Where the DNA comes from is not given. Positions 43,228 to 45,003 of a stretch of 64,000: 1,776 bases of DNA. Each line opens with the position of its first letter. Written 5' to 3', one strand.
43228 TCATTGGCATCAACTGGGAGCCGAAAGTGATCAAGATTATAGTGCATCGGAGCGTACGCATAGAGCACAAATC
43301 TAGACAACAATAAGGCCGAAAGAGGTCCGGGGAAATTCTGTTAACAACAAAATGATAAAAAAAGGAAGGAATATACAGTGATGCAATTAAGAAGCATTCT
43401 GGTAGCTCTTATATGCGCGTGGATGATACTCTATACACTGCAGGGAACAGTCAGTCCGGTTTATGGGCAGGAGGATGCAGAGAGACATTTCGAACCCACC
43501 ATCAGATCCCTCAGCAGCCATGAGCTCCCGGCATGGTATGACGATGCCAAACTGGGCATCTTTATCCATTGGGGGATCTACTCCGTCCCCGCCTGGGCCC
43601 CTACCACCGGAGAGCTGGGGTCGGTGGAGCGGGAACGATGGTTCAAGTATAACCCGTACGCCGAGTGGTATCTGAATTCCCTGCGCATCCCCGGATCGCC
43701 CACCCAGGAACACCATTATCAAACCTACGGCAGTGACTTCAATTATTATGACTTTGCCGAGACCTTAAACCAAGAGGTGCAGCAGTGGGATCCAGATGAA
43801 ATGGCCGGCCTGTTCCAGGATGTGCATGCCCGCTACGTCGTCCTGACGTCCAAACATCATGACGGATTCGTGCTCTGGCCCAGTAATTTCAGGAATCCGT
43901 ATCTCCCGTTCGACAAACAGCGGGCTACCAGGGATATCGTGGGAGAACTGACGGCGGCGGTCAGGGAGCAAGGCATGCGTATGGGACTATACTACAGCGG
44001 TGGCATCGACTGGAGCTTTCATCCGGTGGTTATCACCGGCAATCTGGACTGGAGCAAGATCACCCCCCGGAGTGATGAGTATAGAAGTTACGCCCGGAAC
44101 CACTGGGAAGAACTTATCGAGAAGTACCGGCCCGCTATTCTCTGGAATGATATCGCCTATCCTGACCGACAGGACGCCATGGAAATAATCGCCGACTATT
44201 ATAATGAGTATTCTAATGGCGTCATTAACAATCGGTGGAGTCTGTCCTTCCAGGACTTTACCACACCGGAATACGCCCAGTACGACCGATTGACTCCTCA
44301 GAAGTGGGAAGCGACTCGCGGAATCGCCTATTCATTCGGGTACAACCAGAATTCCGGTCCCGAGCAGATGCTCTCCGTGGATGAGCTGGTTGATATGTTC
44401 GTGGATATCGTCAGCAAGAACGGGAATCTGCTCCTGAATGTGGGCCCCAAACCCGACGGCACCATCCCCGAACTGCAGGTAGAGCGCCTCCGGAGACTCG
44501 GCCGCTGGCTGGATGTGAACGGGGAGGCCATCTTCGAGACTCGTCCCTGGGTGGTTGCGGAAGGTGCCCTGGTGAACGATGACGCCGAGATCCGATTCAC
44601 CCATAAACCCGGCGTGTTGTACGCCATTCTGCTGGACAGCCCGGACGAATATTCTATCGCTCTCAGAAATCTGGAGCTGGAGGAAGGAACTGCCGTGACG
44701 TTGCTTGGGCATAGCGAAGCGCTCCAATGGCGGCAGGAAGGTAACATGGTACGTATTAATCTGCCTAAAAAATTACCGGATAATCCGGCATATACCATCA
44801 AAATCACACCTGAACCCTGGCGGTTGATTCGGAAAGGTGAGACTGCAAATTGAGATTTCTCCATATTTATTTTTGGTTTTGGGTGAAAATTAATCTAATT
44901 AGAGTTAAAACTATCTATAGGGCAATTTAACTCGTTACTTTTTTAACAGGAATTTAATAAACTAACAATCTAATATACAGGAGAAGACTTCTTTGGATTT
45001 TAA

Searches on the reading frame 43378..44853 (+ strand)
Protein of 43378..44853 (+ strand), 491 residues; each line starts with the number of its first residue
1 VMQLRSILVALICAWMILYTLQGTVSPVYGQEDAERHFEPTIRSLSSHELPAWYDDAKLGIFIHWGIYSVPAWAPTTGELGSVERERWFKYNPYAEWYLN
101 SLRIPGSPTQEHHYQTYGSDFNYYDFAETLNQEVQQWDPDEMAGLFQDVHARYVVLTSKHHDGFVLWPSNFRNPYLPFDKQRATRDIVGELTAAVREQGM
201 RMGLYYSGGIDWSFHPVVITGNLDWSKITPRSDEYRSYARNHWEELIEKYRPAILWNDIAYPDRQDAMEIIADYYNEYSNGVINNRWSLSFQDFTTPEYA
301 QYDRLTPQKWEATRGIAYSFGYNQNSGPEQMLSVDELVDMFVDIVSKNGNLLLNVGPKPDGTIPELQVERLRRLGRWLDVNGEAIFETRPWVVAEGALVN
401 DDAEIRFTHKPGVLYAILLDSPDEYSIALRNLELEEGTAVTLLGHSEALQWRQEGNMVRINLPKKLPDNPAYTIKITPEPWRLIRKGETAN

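Call 13: search_protein_families(library=pfam, proteins=[window:43378-44853:+], max_evalue=0.001)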
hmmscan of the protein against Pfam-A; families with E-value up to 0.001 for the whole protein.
window:43378-44853:+ (491 aa): 2 families
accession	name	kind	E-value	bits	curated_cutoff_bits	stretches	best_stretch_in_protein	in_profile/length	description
PF01120.23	Alpha_L_fucos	-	1.2e-93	314.8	25.2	1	31-383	7-345/345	Alpha-L-fucosidase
PF16757.11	Fucosidase_C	-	2.1e-12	47.9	25.6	1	404-477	8-88/88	Alpha-L-fucosidase C-terminal domain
